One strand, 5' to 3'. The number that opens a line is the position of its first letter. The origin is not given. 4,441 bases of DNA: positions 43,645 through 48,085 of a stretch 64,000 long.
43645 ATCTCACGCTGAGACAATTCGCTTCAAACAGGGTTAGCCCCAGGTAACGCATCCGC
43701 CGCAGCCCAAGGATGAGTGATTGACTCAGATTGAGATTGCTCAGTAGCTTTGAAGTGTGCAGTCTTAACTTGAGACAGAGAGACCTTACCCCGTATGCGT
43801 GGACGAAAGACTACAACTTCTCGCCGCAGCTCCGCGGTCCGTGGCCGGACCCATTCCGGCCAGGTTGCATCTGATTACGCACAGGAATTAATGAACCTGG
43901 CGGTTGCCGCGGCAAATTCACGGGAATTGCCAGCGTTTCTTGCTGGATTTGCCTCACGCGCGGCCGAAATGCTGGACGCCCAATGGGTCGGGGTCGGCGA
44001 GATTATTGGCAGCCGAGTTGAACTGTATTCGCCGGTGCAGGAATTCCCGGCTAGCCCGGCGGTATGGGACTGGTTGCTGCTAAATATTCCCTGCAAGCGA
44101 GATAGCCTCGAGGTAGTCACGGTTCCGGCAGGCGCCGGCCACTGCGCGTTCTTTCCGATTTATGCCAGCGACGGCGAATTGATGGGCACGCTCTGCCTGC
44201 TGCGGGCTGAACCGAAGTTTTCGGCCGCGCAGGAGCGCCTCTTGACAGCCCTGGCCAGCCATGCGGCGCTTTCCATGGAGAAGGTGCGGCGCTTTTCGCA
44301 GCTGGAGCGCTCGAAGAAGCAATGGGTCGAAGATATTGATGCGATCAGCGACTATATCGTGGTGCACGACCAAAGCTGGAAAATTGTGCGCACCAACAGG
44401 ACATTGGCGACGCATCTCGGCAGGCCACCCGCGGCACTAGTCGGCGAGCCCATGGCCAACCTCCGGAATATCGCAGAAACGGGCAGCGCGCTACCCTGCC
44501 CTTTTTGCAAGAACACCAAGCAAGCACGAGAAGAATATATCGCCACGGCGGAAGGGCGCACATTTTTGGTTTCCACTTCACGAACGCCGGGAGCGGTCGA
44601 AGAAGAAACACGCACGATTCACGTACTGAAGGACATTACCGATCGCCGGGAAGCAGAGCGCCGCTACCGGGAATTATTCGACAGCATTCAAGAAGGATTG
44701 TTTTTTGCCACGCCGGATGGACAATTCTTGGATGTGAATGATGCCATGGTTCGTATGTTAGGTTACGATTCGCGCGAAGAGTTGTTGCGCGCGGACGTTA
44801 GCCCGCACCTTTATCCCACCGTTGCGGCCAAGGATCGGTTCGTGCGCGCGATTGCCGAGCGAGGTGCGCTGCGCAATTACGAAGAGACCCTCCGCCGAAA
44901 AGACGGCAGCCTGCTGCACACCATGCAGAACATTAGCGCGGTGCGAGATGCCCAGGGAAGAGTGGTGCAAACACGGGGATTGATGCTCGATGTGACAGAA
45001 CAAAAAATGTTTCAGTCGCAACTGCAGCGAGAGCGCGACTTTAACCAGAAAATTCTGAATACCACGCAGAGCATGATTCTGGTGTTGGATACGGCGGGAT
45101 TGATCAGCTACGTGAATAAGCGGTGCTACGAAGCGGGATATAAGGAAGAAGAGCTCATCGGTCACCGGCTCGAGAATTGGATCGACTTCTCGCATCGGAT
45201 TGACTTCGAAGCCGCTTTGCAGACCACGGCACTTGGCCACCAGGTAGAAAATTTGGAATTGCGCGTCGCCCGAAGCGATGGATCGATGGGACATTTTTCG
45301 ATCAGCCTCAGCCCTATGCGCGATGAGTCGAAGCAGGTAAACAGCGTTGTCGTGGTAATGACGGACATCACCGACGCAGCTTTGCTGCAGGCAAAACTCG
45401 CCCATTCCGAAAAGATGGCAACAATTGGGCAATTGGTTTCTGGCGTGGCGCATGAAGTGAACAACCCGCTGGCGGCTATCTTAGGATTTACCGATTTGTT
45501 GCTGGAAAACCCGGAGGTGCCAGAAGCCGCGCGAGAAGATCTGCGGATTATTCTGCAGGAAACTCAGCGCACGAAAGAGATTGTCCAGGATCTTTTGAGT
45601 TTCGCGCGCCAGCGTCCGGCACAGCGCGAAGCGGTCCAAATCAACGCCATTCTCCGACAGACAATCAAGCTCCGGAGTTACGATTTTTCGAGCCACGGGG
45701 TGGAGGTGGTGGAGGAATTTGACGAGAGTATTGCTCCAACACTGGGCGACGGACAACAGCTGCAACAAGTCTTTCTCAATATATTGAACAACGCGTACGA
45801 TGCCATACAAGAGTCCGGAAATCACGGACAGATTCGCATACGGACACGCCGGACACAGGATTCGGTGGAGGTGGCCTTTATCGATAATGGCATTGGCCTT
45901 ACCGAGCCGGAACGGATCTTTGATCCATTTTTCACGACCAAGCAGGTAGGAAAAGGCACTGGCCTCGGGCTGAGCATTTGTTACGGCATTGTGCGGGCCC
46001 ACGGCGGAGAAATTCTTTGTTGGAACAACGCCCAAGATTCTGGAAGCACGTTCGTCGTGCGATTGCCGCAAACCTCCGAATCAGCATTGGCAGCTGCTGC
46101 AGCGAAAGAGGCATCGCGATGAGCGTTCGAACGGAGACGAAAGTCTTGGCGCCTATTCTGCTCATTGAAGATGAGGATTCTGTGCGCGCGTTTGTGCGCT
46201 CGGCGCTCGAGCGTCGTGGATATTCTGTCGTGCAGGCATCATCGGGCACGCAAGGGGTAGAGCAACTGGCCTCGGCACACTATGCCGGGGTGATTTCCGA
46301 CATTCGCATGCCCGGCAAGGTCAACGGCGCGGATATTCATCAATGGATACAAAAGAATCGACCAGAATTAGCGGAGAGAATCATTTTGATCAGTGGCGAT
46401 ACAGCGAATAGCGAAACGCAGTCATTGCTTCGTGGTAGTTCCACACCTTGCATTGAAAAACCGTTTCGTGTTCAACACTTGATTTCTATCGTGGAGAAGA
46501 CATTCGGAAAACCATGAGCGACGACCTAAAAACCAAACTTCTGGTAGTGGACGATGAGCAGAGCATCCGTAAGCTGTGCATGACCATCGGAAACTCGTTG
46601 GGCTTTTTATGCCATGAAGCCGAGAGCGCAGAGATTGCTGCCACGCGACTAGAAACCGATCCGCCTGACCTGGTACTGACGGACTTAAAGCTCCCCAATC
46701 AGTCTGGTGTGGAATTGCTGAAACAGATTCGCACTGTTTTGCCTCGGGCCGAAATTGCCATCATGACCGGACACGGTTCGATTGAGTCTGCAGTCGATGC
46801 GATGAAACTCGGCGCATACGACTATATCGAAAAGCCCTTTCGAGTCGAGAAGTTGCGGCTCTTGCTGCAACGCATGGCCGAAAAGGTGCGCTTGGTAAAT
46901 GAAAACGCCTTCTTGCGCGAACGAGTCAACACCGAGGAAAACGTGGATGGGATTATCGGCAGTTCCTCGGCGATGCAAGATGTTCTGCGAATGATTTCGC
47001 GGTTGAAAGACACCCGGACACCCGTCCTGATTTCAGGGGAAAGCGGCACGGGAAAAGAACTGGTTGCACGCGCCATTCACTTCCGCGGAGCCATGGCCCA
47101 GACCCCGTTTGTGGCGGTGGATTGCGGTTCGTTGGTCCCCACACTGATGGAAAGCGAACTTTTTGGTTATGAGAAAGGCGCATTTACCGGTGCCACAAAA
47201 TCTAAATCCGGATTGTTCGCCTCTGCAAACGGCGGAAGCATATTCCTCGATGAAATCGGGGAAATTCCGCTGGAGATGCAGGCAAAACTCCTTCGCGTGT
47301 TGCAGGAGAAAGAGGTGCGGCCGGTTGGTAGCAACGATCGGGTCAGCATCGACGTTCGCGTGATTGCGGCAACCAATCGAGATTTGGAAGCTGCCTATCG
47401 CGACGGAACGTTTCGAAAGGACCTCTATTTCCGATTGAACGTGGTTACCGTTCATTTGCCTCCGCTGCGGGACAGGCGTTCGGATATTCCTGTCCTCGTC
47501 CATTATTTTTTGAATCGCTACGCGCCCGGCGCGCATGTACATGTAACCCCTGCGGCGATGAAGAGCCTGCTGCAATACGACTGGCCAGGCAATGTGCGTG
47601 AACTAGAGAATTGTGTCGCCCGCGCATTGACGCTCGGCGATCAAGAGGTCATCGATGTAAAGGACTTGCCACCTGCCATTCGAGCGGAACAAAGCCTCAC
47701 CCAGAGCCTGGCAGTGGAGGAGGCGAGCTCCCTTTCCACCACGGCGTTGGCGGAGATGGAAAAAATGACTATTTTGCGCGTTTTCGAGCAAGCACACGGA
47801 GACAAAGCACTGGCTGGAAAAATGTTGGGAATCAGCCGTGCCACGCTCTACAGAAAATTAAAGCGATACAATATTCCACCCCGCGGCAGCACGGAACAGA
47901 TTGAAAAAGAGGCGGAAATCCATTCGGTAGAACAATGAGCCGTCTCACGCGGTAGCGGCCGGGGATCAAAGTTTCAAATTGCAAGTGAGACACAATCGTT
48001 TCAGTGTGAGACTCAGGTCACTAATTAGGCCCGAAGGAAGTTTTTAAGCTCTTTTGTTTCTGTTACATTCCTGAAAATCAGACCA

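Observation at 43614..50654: Shared TCTCA-N3-TGAGA dyad / TGAGAC clusters 90-160 bp upstream of all three sigma-54 elements: candidate enhancer (UAS) of the local EBP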

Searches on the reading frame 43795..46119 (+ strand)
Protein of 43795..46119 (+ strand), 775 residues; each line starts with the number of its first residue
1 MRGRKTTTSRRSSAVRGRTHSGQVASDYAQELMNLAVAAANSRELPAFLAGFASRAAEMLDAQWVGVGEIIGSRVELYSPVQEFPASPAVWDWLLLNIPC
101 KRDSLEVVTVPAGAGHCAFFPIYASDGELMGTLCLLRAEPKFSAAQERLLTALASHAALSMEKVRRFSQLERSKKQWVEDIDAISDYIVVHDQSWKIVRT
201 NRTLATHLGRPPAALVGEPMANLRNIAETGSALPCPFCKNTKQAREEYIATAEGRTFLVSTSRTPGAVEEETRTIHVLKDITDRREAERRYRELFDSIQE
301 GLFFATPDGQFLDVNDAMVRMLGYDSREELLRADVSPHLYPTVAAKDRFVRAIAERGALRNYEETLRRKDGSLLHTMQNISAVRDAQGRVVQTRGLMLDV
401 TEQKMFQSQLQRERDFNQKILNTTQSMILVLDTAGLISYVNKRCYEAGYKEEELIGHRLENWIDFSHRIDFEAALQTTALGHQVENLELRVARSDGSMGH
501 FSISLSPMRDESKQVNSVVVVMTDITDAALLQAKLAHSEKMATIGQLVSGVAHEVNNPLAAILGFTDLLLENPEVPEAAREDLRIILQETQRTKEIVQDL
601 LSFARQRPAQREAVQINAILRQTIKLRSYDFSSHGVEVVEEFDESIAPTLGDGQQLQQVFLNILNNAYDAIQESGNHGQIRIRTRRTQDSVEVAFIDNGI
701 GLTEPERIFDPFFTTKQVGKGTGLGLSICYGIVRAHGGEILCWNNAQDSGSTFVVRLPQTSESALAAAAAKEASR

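Call 8: search_protein_families(library=pfam, proteins=[window:43795-46119:+], max_evalue=0.01)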
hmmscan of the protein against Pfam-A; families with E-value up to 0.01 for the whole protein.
window:43795-46119:+ (775 aa): 13 families
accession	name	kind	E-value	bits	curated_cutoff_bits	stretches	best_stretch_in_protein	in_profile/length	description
PF13426.13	PAS_9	-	1.4e-32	112.4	27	3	427-527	3-103/103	PAS domain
PF08448.16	PAS_4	-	8.1e-28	97.3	23.1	3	422-528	2-108/110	PAS fold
PF00989.32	PAS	-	1.3e-24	86.9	22.6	2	290-397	2-110/113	PAS fold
PF02518.31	HATPase_c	-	3.3e-22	79.5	26.4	1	651-760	1-110/111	Histidine kinase-, DNA gyrase B-, and HSP90-like ATPase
PF13188.13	PAS_8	-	3.7e-16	58.8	21.8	1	289-348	1-59/65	PAS domain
PF00512.31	HisKA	-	4.3e-16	59.2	26.9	1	545-606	3-63/66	His Kinase A (phospho-acceptor) domain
PF08447.18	PAS_3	-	1.1e-13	51.6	25.6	2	438-521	2-88/89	PAS fold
PF13185.12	GAF_2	-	2.2e-06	28.4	28.6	1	112-161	86-135/136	GAF domain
PF01590.32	GAF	-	3.9e-06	27.9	22.4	1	110-160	83-132/133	GAF domain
PF24820.1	Diguanyl_cycl_sensor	-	6e-06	26.6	28.1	1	424-522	5-107/109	Diguanylate cyclase-like sensor domain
PF14501.12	HATPase_c_5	-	0.00014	22.1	22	1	656-741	6-87/102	GHKL domain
PF13596.12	PAS_10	-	0.002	19.2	22.1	0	419-526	3-106/106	PAS domain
PF13581.12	HATPase_c_2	-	0.0061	17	27.4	0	664-734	40-110/127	Histidine kinase-like ATPase domain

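Call 35: search_protein_families(library=ncbifam, proteins=[window:43795-46119:+], max_evalue=0.001)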
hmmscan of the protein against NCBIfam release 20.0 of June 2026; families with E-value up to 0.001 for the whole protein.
window:43795-46119:+ (775 aa): 85 families (the best 25 are shown)
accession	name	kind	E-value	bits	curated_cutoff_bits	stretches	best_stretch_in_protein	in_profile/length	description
NF008468.0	PRK11360.1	equivalog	6.2e-83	279.2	646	1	408-763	261-612/616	two-component system sensor histidine kinase AtoS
NF052574.1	HisKinEspCMyxo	equivalog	1.9e-66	224.8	1200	2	447-770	321-648/785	serine histidine kinase EspC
NF052573.1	HisKinEspAMyxo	equivalog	1.3e-57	195.4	1400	2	395-760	238-612/755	serine histidine kinase EspA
NF046020.1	HisKinCckABruc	equivalog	1.8e-54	184.9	1000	1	266-771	189-719/868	cell cycle histidine kinase CckA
NF046044.1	PnpS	equivalog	5.3e-52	177.1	400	1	403-758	44-390/390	two-component system histidine kinase PnpS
NF010411.0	PRK13837.1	equivalog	1.8e-47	161.9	647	1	517-770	423-686/828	two-component system VirA-like sensor kinase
NF046026.1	HisKinCckACaul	equivalog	4.6e-42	144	1000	1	283-773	57-546/678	cell cycle histidine kinase CckA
NF007688.0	PRK10364.1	equivalog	4.8e-42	144.3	479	1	530-761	226-453/460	two-component system sensor histidine kinase ZraS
NF010076.0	PRK13557.1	subfamily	1.6e-39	135.7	631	1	447-770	66-405/540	histidine kinase famiy protein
TIGR00229.1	sensory_box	domain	1.9e-39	134.7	22.9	3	285-410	1-126/126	PAS domain S-box protein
NF047497.1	HK_LIC_12097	equivalog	2.7e-39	134.9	500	1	424-758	37-365/367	LIC_12097 family sensor histidine kinase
NF038348.1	T2SS_HK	subfamily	4.8e-39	134.2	450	2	588-758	406-572/574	histidine kinase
NF041777.1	sens_FixL_Rhizob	equivalog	2.3e-38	132.1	850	1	379-761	87-483/485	sensor protein FixL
NF033092.0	HK_WalK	equivalog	6.4e-37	127.4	725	1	407-758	250-593/594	cell wall metabolism sensor histidine kinase WalK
NF047874.1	MASE3_PAS_HK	subfamily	4.5e-34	118.3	560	2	395-763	245-629/655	MASE3 domain-containing sensor histidine kinase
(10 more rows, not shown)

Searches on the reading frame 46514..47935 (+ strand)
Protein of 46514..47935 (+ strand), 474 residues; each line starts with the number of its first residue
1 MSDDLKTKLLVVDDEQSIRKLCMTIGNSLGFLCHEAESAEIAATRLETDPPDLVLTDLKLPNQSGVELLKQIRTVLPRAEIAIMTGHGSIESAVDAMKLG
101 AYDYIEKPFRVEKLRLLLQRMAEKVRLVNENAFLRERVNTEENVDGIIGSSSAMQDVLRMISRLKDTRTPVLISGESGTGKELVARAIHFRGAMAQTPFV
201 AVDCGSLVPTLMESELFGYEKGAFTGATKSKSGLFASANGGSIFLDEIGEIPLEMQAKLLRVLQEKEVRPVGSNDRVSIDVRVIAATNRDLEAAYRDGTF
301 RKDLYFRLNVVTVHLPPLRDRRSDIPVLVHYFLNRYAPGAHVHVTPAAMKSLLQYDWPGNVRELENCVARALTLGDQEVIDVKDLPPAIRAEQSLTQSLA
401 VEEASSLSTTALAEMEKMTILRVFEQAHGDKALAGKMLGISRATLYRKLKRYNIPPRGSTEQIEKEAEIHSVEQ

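Call 8: search_protein_families(library=pfam, proteins=[window:46514-47935:+], max_evalue=0.01)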
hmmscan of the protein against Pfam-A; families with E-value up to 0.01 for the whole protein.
window:46514-47935:+ (474 aa): 12 families
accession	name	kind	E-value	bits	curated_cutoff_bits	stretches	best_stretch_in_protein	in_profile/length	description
PF00158.32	Sigma54_activat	-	2e-69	233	20.2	1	147-313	1-167/168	Sigma-54 interaction domain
PF00072.30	Response_reg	-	1.9e-25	89.7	30.2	1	10-116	2-108/111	Response regulator receiver domain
PF25601.1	AAA_lid_14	-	2.2e-25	88.7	27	1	319-396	1-81/87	AAA+ ATPase lid domain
PF14532.12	Sigma54_activ_2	-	7e-21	75.4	25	1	148-318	1-138/138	Sigma-54 interaction domain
PF02954.25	HTH_8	-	3.1e-11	43.3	22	1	412-452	2-42/42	Bacterial regulatory protein, Fis family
PF07728.20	AAA_5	-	3.6e-07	30.7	22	1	170-289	1-123/139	AAA domain (dynein-related subfamily)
PF00004.35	AAA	-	1.7e-06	28.9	21.2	1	171-306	1-129/131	ATPase family associated with various cellular activities (AAA)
PF18024.7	HTH_50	-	0.0001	22.4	27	1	412-454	8-49/50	Helix-turn-helix domain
PF03683.19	UPF0175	-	0.0013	18.8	27.9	1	413-467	18-73/75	Uncharacterised protein family (UPF0175)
PF06068.19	TIP49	-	0.0031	17.2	23.8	1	135-205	14-86/347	TIP49 P-loop domain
PF01078.27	Mg_chelatase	-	0.0047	16.8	20.3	0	226-288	93-157/207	Magnesium chelatase, subunit ChlI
PF20432.4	Xre-like-HTH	-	0.0049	17.6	25.8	0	419-454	14-50/63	Antitoxin Xre-like helix-turn-helix domain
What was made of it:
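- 46514..47938 (+): NtrC-type enhancer-binding protein with REC, AAA+ (GAFTGA at 47177) and Fis-type HTH (residues 412-452, nt 47747-47869) domains. It is the proposed binder. Pfam, call 8.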

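Call 9: find_encoding_contigs(protein=window:46514-47935:+, flank=10000, max_places=6)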
Protein window:46514-47935:+ (474 aa): 7 contigs read that carry it; 6 places shown.
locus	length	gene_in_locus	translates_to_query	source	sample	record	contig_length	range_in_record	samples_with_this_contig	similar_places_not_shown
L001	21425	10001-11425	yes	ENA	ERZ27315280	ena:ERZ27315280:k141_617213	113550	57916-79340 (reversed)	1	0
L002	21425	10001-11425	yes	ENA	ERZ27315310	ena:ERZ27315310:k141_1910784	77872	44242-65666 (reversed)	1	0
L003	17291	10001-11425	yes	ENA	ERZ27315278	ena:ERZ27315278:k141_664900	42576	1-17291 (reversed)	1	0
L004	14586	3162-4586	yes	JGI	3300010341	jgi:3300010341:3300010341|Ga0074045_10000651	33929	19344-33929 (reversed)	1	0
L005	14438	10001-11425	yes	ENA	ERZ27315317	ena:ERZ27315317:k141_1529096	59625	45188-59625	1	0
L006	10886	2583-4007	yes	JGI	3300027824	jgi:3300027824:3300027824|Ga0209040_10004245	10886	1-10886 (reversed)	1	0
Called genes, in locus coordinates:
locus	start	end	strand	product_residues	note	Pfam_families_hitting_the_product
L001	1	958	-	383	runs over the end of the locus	PF00072:Response_reg, PF01339:CheB_methylest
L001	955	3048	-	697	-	PF01627:Hpt, PF02895:H-kinase_dim, PF02518:HATPase_c, PF01584:CheW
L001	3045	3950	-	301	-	PF03705:CheR_N, PF01739:CheR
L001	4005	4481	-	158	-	PF01584:CheW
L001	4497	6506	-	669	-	PF00672:HAMP, PF00015:MCPsignal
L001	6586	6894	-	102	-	PF03544:TonB_C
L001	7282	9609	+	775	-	PF00989:PAS, PF13188:PAS_8, PF13426:PAS_9, PF00989:PAS, PF08448:PAS_4, PF13426:PAS_9, PF00512:HisKA, PF02518:HATPase_c, +4 more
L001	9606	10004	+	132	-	PF00072:Response_reg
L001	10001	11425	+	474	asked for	PF00072:Response_reg, PF00158:Sigma54_activat, PF14532:Sigma54_activ_2, PF00004:AAA (weak), PF07728:AAA_5 (weak), PF25601:AAA_lid_14, PF02954:HTH_8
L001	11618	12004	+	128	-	-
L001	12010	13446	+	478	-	-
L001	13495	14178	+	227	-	-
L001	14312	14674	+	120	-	PF00072:Response_reg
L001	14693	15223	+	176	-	PF01584:CheW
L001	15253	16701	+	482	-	PF00672:HAMP, PF00015:MCPsignal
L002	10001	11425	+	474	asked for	PF00072:Response_reg, PF00158:Sigma54_activat, PF14532:Sigma54_activ_2, PF00004:AAA (weak), PF07728:AAA_5 (weak), PF25601:AAA_lid_14, PF02954:HTH_8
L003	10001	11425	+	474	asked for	PF00072:Response_reg, PF00158:Sigma54_activat, PF14532:Sigma54_activ_2, PF00004:AAA (weak), PF07728:AAA_5 (weak), PF25601:AAA_lid_14, PF02954:HTH_8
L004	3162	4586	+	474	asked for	PF00072:Response_reg, PF00158:Sigma54_activat, PF14532:Sigma54_activ_2, PF00004:AAA (weak), PF07728:AAA_5 (weak), PF25601:AAA_lid_14, PF02954:HTH_8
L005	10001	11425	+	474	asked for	PF00072:Response_reg, PF00158:Sigma54_activat, PF14532:Sigma54_activ_2, PF00004:AAA (weak), PF07728:AAA_5 (weak), PF25601:AAA_lid_14, PF02954:HTH_8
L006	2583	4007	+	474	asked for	PF00072:Response_reg, PF00158:Sigma54_activat, PF14532:Sigma54_activ_2, PF00004:AAA (weak), PF07728:AAA_5 (weak), PF25601:AAA_lid_14, PF02954:HTH_8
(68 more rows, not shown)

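Call 35: search_protein_families(library=ncbifam, proteins=[window:46514-47935:+], max_evalue=0.001)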
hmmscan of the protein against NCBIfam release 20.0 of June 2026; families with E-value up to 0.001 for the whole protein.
window:46514-47935:+ (474 aa): 112 families (the best 25 are shown)
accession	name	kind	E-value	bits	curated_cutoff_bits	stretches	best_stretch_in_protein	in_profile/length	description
NF008469.0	PRK11361.1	equivalog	9.6e-133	443.2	714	1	7-456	5-458/461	acetoacetate metabolism transcriptional regulator AtoC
TIGR01818.1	ntrC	equivalog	8.2e-128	427.1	558.6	1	10-450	2-461/463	nitrogen regulation protein NR(I)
TIGR02915.1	PEP_resp_reg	equivalog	4e-113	378.6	502.6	1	9-454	1-444/445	PEP-CTERM-box response regulator transcription factor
NF007689.0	PRK10365.1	equivalog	5.3e-113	378.1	760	1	6-451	5-441/441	sigma-54-dependent response regulator transcription factor ZraR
NF051870.1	NAssimRespRegNtrX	equivalog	3.8e-111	372.2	600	1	8-451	3-449/452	nitrogen assimilation response regulator NtrX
NF008176.1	PRK10923.1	equivalog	2.5e-106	356.1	620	1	7-452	4-466/469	nitrogen regulation protein NR(I)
NF041552.1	TF_PrdR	equivalog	7.8e-106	354.7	795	1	111-453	237-577/577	sigma-54 dependent transcriptional regulator PrdR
TIGR01817.1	nifA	equivalog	1.5e-103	347.4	528.85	1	115-416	168-468/534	nif-specific transcriptional activator NifA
NF038308.1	RNA_repair_RtcR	equivalog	5.7e-101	339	650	1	89-454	122-518/530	RNA repair transcriptional activator RtcR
NF041946.1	LuxO_transreg_Vib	equivalog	1.9e-100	336.8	800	1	12-453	2-461/463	quorum-sensing sigma-54 dependent transcriptional regulator LuxO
NF011695.0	PRK15115.1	equivalog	1.4e-96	324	763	1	6-454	6-438/445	two-component system response regulator GlrR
NF003451.0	PRK05022.1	equivalog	7.8e-93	311.9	476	1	129-454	169-510/512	nitric oxide reductase transcriptional regulator NorR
NF050807.1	TransRegFlbDCaul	equivalog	3.2e-92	309.7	750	1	31-453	25-439/454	sigma-54-dependent transcriptional regulator FlbD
TIGR02329.1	propionate_PrpR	equivalog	1.1e-91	308.1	499.2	1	134-450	201-525/526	propionate catabolism operon regulatory protein PrpR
NF049963.1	RespRegFlgRCampy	domain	4.4e-89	299.3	750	1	9-454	3-429/429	fla regulon two-component system response regulator FlgR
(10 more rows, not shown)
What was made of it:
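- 46514..47938 (+): It scores below all NCBIfam equivalog cut-offs (call 35).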

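Call 36: search_solved_structures(query=window:46514-47935:+, max_evalue=1e-30)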
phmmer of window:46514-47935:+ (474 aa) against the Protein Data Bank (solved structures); distinct sequences matched with E-value up to 1e-30: 35.
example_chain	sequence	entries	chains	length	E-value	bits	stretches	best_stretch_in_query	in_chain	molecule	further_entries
4l4u_A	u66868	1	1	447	3.5e-98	332.8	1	8-454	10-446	Transcriptional regulator (NtrC family)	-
1ny5_A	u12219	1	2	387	4.8e-91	309.3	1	9-386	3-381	transcriptional regulator (NtrC family)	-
1ojl_A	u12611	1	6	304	4.4e-84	286.3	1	147-451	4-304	TRANSCRIPTIONAL REGULATORY PROTEIN ZRAR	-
8p53_C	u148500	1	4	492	2.4e-80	274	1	6-400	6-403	Transcriptional regulator FleQ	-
5m7n_A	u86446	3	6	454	3.4e-80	273.5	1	8-452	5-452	Nitrogen assimilation regulatory protein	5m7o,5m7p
3dzd_A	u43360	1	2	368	2e-79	271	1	8-380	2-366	Transcriptional regulator (NtrC family)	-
5ep0_A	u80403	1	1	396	5.2e-78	266.3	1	8-389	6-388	Putative repressor protein luxO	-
8pb9_D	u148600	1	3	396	6.9e-78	265.9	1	6-390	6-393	Transcriptional regulator FleQ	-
9qq6_C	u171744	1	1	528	8.2e-76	259.1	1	128-455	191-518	Nif-specific regulatory protein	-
5exx_A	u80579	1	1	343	2.1e-75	257.8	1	146-400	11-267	Transcriptional regulator FleQ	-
6jdi_A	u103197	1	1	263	6.1e-75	256.2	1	146-390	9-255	Nitrogen assimilation regulatory protein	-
5exp_A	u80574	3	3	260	2.5e-74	254.2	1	146-390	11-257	Transcriptional regulator FleQ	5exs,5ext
6j7e_A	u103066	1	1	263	3e-74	253.9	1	146-390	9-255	Nitrogen assimilation regulatory protein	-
7ejw_C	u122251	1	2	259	3.4e-74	253.8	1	146-390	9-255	Transcriptional regulator FleQ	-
6jdl_A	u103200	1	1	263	8e-74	252.5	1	146-390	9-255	Nitrogen assimilation regulatory protein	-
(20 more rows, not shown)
